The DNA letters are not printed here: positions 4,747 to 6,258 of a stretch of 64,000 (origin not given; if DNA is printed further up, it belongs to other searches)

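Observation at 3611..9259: AlgF-AlgI-AlgJ-like O-acetylation module fused into one operon with two secreted esterase/lipase-like hydrolases, without alginate genes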

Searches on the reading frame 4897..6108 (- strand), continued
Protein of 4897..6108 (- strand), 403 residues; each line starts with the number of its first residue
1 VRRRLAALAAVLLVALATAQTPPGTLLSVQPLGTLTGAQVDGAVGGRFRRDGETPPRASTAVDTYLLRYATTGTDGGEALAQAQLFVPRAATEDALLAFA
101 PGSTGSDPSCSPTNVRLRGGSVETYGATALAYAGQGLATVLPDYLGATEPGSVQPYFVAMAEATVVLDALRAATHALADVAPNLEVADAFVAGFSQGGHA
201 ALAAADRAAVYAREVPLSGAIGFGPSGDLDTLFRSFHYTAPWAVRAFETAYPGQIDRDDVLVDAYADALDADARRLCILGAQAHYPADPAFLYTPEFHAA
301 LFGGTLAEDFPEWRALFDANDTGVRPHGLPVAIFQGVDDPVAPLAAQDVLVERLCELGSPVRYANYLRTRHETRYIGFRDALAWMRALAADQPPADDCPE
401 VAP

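Call 92: find_encoding_contigs(protein=P0186, flank=9000, max_places=1)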
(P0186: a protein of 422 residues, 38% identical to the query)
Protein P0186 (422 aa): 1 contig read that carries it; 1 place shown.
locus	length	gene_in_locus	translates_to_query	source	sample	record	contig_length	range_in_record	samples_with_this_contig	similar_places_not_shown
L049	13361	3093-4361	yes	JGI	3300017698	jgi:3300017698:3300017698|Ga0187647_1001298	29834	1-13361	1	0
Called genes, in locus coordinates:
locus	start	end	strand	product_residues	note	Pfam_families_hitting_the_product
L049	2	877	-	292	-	?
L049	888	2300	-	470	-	PF03062:MBOAT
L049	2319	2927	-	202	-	PF11182:AlgF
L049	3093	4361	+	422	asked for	-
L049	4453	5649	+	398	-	PF03583:LIP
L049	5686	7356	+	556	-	PF17239:DUF5312 (weak)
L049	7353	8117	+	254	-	PF01863:YgjP-like, PF10263:SprT-like (weak)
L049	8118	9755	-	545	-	PF04151:PPC (faint)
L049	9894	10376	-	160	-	PF04073:tRNA_edit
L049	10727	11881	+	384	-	PF00924:MS_channel_2nd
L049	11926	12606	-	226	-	PF00072:Response_reg, PF00196:GerE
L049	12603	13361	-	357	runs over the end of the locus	PF07730:HisKA_3, PF02518:HATPase_c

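Call 94: search_dna_similar(query=window:4897-6108:-, collection=plasmids, mode=protein, max_rows=15, max_evalue=1e-8)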
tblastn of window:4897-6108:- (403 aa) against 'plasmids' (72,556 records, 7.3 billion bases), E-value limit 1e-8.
Records with a match: 2; places in all: 2; records where one place covers at least 80% of the query: 0.
Best place of each record, by identity: <60% 2.
By first word of the organism name: Acinetobacter 2.
By predicted mobility (MOB-suite, as given by PLSDB): mobilizable 2.
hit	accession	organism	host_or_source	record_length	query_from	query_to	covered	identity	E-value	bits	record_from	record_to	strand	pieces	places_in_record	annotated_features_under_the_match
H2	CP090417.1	Acinetobacter johnsonii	mixed culture,soil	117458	23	227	51%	31.6%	9e-9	65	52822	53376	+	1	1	lysophospholipase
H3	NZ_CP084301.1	Acinetobacter pseudolwoffii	a feces sample of chicken origin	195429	23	227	51%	31.6%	9e-9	65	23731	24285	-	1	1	alpha/beta fold hydrolase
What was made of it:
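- Tried and rejected: tblastn of D against PLSDB gave only weak Acinetobacter lysophospholipase hits (call 94).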

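Call 96: find_related_loci(query=A2, collection=metagenome_contigs, flank=8000)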
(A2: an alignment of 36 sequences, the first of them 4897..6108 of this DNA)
Query A2 (403 aa) in metagenome_contigs; peptide patterns used: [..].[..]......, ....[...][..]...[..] (x = any residue, [..] = any of these).
411 stretches matched a pattern; 296 encode a relative of the query (tblastn E <= 1e-3); the best 80 are kept; 79 distinct loci.
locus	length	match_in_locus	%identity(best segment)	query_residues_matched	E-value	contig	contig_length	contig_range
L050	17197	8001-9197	68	2-400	4e-161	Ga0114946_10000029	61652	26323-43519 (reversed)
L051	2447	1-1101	73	35-401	1e-171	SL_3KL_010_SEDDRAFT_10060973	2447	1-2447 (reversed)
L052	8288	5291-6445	71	17-401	2e-160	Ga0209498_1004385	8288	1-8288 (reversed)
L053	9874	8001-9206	52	1-401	2e-119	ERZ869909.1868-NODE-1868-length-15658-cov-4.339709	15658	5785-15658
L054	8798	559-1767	55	1-401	6e-119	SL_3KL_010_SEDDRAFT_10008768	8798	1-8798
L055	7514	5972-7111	52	23-401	5e-116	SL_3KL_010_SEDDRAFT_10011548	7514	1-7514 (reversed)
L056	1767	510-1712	53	1-398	3e-120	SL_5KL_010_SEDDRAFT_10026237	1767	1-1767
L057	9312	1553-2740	52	5-401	9e-112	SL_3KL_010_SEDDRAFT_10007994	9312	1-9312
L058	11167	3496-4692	51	4-401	1e-111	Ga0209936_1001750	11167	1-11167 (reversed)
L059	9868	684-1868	51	5-398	1e-111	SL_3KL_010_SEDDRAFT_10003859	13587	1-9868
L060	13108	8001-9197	51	4-401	2e-111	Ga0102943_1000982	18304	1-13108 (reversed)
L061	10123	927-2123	51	4-401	7e-111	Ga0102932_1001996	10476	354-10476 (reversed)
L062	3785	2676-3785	48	1-369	6e-97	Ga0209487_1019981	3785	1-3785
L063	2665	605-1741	44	23-398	4e-87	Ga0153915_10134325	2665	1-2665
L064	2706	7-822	55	130-401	1e-86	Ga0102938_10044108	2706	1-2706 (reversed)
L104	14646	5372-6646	36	2-392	8e-66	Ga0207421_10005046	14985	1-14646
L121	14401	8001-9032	32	58-401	6e-53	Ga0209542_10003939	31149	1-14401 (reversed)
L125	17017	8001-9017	32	62-398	5e-51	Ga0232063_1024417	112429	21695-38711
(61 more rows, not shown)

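Call 101: find_homologous_proteins(query=A4, max_evalue=1e-20)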
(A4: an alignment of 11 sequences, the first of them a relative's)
Query A4 (11 sequences) (377 aa, profile of the alignment): 479 proteins with E <= 1e-20 among 8000 candidates; the best 120 are listed.
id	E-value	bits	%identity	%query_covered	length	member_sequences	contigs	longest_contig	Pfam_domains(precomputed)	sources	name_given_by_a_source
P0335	1.2e-196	671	51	99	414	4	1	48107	PF03583.21,PF12146.16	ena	-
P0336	2.2e-196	670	54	99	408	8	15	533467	PF12697.14,PF03583.21,PF12146.16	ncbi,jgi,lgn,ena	ncbi:MAG: alpha/beta fold hydrolase [Spirochaetia bacterium]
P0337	2.2e-195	667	53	99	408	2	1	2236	PF07859.20,PF12697.14,PF03583.21,PF12146.16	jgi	jgi:acetyl esterase/lipase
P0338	4.6e-195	666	54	97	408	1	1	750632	PF07859.20,PF12697.14,PF03583.21,PF12146.16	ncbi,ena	-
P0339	2.3e-194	664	53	99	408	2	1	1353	PF12697.14,PF03583.21,PF12146.16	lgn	-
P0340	3.7e-192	657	52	100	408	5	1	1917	PF12697.14,PF03583.21,PF12146.16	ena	-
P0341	3.9e-192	656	52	99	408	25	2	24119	PF12697.14,PF03583.21,PF12146.16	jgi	jgi:acetyl esterase/lipase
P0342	4.7e-192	656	51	99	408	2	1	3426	PF12697.14,PF03583.21,PF12146.16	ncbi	-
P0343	6.3e-192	656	52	99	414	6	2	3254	PF03583.21,PF12146.16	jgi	jgi:acetyl esterase/lipase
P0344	7.2e-192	656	53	99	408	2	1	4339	PF07859.20,PF12697.14,PF03583.21,PF12146.16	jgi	jgi:acetyl esterase/lipase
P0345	1.1e-191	655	51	99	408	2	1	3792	PF12697.14,PF03583.21,PF12146.16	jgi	jgi:acetyl esterase/lipase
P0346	1.8e-191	654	52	99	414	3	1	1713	PF03583.21,PF12146.16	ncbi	-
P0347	1.9e-191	654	54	98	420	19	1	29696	PF00326.28,PF12697.14,PF03583.21,PF12146.16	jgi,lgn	-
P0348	1.0e-188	645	54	99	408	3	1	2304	PF00326.28,PF07859.20,PF12697.14,PF03583.21,PF12146.16,PF02230.23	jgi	jgi:acetyl esterase/lipase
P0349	9.0e-188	642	54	99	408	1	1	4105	PF07859.20,PF12697.14,PF03583.21,PF12146.16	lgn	-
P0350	1.9e-187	641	53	98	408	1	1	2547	PF03583.21,PF12146.16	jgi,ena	-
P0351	9.0e-187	639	53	97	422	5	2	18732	PF12697.14,PF03583.21,PF12146.16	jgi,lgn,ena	-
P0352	1.2e-186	638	54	99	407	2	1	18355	PF07859.20,PF12697.14,PF03583.21,PF12146.16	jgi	jgi:acetyl esterase/lipase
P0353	3.7e-186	637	50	99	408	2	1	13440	PF12697.14,PF03583.21,PF12146.16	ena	-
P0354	4.8e-186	636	52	98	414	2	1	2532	PF03583.21,PF12146.16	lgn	-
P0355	4.0e-185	633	55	98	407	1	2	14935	PF03583.21,PF12146.16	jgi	jgi:acetyl esterase/lipase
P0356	1.4e-184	632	51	97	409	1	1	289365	PF03583.21,PF12146.16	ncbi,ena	-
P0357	1.6e-184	631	56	98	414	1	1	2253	PF03583.21,PF12146.16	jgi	jgi:acetyl esterase/lipase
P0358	2.0e-184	631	51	99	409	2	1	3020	PF03583.21,PF12146.16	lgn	-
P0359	2.8e-184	631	54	98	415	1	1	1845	PF03583.21,PF12146.16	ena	-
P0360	1.9e-183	628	53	98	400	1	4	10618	PF03583.21,PF12146.16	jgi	jgi:acetyl esterase/lipase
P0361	2.0e-183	628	52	98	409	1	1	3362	PF12697.14,PF03583.21,PF12146.16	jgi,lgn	jgi:acetyl esterase/lipase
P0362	3.1e-183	627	52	99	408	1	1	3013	PF07859.20,PF12697.14,PF03583.21,PF12146.16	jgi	jgi:acetyl esterase/lipase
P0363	4.8e-183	627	53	98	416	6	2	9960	PF12697.14,PF03583.21,PF12146.16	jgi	jgi:pimeloyl-ACP methyl ester carboxylesterase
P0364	2.7e-182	624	53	98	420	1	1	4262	PF12697.14,PF03583.21,PF12146.16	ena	-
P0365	4.0e-182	624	54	97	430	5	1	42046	PF12697.14,PF03583.21,PF12146.16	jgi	jgi:pimeloyl-ACP methyl ester carboxylesterase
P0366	4.1e-182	623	52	99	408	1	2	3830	PF12697.14,PF03583.21,PF12146.16,PF02230.23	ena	-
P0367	7.8e-182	623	52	98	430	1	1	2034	PF03583.21,PF12146.16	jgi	jgi:acetyl esterase/lipase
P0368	8.5e-182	622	54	98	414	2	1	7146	PF03583.21,PF12146.16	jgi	jgi:acetyl esterase/lipase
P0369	1.2e-181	622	53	97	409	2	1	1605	PF07859.20,PF12697.14,PF03583.21,PF12146.16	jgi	jgi:acetyl esterase/lipase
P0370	3.6e-181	620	53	98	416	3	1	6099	PF03583.21,PF12146.16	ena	-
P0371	4.8e-181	620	53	98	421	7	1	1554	PF03583.21,PF12146.16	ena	-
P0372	4.8e-181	620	54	98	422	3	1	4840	PF03583.21,PF12146.16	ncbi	-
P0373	8.3e-181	619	59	99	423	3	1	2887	PF12697.14,PF03583.21,PF12146.16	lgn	-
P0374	1.1e-180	619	54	98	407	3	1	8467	PF07859.20,PF03583.21,PF12146.16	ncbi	-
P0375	1.2e-180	619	54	98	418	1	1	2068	PF03583.21,PF12146.16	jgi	jgi:acetyl esterase/lipase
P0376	4.7e-180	617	70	98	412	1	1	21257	PF00326.28,PF07859.20,PF12697.14,PF03583.21,PF12146.16,PF02230.23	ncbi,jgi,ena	-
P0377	6.1e-180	616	73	99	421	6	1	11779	PF07859.20,PF12697.14,PF03583.21,PF12146.16,PF02230.23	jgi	-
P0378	6.8e-180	616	49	99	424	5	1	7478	PF00326.28,PF12697.14,PF03583.21,PF12146.16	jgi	-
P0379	8.4e-180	616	53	98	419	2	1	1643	PF03583.21,PF12146.16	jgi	jgi:acetyl esterase/lipase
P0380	1.2e-179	615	54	97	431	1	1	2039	PF03583.21,PF12146.16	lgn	-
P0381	1.3e-179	615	55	98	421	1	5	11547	PF03583.21,PF12146.16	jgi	jgi:acetyl esterase/lipase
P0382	1.7e-179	615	100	97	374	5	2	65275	PF12697.14,PF03583.21,PF12146.16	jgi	-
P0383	3.9e-179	614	52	98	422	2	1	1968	PF03583.21,PF12146.16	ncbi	-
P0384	5.1e-179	613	53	98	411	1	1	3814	PF03583.21,PF12146.16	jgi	jgi:predicted esterase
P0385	5.8e-179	613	54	98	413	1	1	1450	PF03583.21,PF12146.16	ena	-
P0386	8.4e-179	613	72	99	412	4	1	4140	PF00326.28,PF07859.20,PF12697.14,PF03583.21,PF12146.16,PF02230.23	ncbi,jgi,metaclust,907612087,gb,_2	metaclust:\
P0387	1.5e-178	612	53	98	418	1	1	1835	PF12697.14,PF03583.21,PF12146.16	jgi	jgi:acetyl esterase/lipase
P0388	3.3e-178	611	53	98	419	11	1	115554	PF03583.21,PF12146.16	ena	-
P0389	5.0e-178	610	53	98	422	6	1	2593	PF03583.21,PF12146.16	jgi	-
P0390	5.5e-178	610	67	98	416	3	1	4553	PF00326.28,PF07859.20,PF12697.14,PF03583.21,PF12146.16,PF02230.23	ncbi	-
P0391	1.6e-177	608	52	98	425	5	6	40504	PF03583.21,PF12146.16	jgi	jgi:acetyl esterase/lipase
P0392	2.8e-176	604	67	98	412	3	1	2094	PF00326.28,PF07859.20,PF12697.14,PF03583.21,PF12146.16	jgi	jgi:acetyl esterase/lipase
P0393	5.8e-176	603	65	98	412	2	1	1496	PF00326.28,PF07859.20,PF03583.21,PF12146.16,PF02230.23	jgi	jgi:acetyl esterase/lipase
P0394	1.2e-175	602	55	97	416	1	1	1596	PF00326.28,PF07859.20,PF03583.21,PF12146.16,PF02230.23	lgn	-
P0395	3.1e-175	601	55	99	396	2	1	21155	PF03583.21,PF12146.16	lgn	-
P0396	3.7e-175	601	51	98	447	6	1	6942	PF03583.21,PF12146.16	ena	-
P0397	5.4e-175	600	47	98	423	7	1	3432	PF03583.21,PF12146.16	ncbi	-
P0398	7.9e-175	599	55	97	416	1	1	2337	PF00326.28,PF07859.20,PF03583.21,PF12146.16,PF02230.23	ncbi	-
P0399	3.0e-174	598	51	99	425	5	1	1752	PF03583.21,PF12146.16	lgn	-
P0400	4.2e-174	597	75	97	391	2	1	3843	PF00326.28,PF07859.20,PF03583.21,PF12146.16,PF02230.23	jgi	-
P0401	8.7e-174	596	53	98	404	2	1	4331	PF07859.20,PF12697.14,PF03583.21,PF12146.16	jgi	-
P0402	1.2e-173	596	66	98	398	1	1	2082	PF07859.20,PF03583.21,PF12146.16,PF02230.23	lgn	-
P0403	1.2e-173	596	68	99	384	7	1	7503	PF07859.20,PF12697.14,PF03583.21,PF12146.16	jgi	jgi:acetyl esterase/lipase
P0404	2.0e-173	595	75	97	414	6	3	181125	PF00326.28,PF03583.21,PF12146.16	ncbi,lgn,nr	ncbi:MAG: hypothetical protein H7A27_04935 [Spirochaetaceae bacterium]|nr:hypothetical protein [Spir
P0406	6.7e-173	593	50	97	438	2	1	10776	PF12697.14,PF03583.21,PF12146.16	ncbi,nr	ncbi:MAG: alpha/beta fold hydrolase [Spirochaetales bacterium]|nr:alpha/beta fold hydrolase [Spiroch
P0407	6.8e-173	593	53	99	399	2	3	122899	PF03583.21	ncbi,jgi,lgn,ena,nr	ncbi:MAG: hypothetical protein GW949_05300 [Spirochaetales bacterium]|nr:hypothetical protein [Spiro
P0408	1.0e-172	593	73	99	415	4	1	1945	PF00326.28,PF07859.20,PF12697.14,PF03583.21,PF12146.16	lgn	-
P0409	2.4e-172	591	56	99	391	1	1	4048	PF03583.21,PF12146.16,PF02230.23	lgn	-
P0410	3.3e-172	591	51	99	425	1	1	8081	PF03583.21,PF12146.16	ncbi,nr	ncbi:MAG: hypothetical protein JW820_11835 [Spirochaetales bacterium]|nr:hypothetical protein [Spiro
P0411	1.9e-171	588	52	98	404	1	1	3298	PF07859.20,PF03583.21,PF12146.16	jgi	jgi:acetyl esterase/lipase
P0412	3.7e-171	587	69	98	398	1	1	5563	PF12697.14,PF03583.21,PF12146.16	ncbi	-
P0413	7.6e-171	586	55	97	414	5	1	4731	PF03583.21,PF12146.16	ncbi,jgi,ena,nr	ncbi:MAG TPA: lipase family protein [Spirochaetia bacterium]|nr:lipase family protein [Spirochaetia 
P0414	8.9e-171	586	72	99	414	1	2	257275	PF00326.28,PF12697.14,PF03583.21,PF12146.16,PF02230.23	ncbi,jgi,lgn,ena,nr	ncbi:MAG: hypothetical protein CVV47_02865 [Spirochaetae bacterium HGW-Spirochaetae-3]|jgi:acetyl es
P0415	1.3e-170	586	52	96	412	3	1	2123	PF00326.28,PF03583.21,PF12146.16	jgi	-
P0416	4.6e-170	584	74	94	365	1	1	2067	PF07859.20,PF03583.21,PF12146.16,PF02230.23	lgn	-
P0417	6.0e-170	583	53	96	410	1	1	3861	PF03583.21,PF12146.16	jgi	jgi:acetyl esterase/lipase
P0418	1.7e-169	582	53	97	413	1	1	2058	PF03583.21,PF12146.16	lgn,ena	-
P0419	6.8e-169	580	51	98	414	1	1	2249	PF03583.21,PF12146.16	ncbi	-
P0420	9.5e-169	579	52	97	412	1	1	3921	PF07859.20,PF03583.21,PF12146.16,PF02230.23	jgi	jgi:acetyl esterase/lipase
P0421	1.4e-168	579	49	98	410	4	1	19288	PF00326.28,PF12697.14,PF03583.21,PF12146.16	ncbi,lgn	-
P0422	1.9e-168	578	66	99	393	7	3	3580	PF03583.21,PF12146.16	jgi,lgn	-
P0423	2.0e-168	578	50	98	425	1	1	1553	PF00326.28,PF03583.21,PF12146.16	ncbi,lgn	-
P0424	2.3e-168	578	52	97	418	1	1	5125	PF00326.28,PF03583.21,PF12146.16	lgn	-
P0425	2.7e-168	578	52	97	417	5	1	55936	PF03583.21,PF12146.16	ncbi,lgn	-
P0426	3.5e-168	578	52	97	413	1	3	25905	PF00326.28,PF03583.21,PF12146.16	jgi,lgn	jgi:pimeloyl-ACP methyl ester carboxylesterase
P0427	4.7e-168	577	49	99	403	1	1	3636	PF07859.20,PF03583.21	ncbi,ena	-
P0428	4.7e-168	577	53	98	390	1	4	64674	PF00326.28,PF03583.21,PF12146.16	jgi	jgi:pimeloyl-ACP methyl ester carboxylesterase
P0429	1.0e-167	576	52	97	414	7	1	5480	PF03583.21,PF12146.16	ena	-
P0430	1.8e-167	575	53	99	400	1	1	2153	PF03583.21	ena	-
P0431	1.8e-167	575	53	96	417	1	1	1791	PF12697.14,PF03583.21,PF12146.16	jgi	jgi:pimeloyl-ACP methyl ester carboxylesterase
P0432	2.8e-167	575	49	99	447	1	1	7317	PF03583.21,PF12146.16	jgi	jgi:acetyl esterase/lipase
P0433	3.6e-167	574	48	98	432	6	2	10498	PF00326.28,PF07859.20,PF03583.21,PF12146.16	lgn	-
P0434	5.5e-167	574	50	99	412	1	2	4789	PF00326.28,PF07859.20,PF03583.21,PF12146.16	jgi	jgi:acetyl esterase/lipase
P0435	5.7e-167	574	51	97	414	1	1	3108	PF00326.28,PF03583.21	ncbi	-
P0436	9.0e-167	573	50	99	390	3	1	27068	PF00326.28,PF03583.21,PF12146.16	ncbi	ncbi:MAG: alpha/beta fold hydrolase [Spirochaetaceae bacterium]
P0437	1.0e-166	573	54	94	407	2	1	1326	PF00326.28,PF07859.20,PF12697.14,PF03583.21,PF12146.16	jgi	jgi:acetyl esterase/lipase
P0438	1.0e-166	573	50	98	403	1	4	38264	PF00326.28,PF03583.21,PF12146.16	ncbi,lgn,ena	-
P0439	1.4e-166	572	48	98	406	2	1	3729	PF03583.21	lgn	-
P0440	1.6e-166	572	55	98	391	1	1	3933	PF03583.21,PF12146.16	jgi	-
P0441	1.6e-166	572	54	98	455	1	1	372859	PF03583.21,PF12146.16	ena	-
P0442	3.8e-166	571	54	99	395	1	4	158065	PF00326.28,PF03583.21,PF12146.16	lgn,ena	-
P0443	7.0e-166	570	51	98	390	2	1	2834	PF00326.28,PF03583.21,PF12146.16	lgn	-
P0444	7.7e-166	570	52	97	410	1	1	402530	PF00326.28,PF03583.21,PF12146.16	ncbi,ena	-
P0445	1.2e-165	569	59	92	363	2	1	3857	PF12697.14,PF03583.21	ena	-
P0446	1.6e-165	569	52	97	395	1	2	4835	PF00326.28,PF03583.21,PF12146.16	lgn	-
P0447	2.4e-165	568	53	98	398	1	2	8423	PF00326.28,PF07859.20,PF03583.21,PF12146.16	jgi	jgi:acetyl esterase/lipase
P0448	2.9e-165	568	52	97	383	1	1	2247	PF00326.28,PF03583.21,PF12146.16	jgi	-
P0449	3.3e-165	568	58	98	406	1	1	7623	PF07859.20,PF03583.21,PF12146.16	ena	-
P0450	5.8e-165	567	50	98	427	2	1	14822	PF03583.21,PF12146.16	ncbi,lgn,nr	ncbi:MAG: hypothetical protein EA384_16160 [Spirochaetaceae bacterium]|nr:MAG: hypothetical protein 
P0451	1.2e-164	566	56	88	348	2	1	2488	PF03583.21,PF12146.16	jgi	jgi:acetyl esterase/lipase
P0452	1.4e-164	566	50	98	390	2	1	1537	PF00326.28,PF12697.14,PF03583.21,PF12146.16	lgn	-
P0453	1.5e-164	566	54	97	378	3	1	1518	PF00326.28,PF03583.21,PF12146.16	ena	-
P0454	3.6e-164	564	53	97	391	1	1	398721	PF07859.20,PF03583.21,PF12146.16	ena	-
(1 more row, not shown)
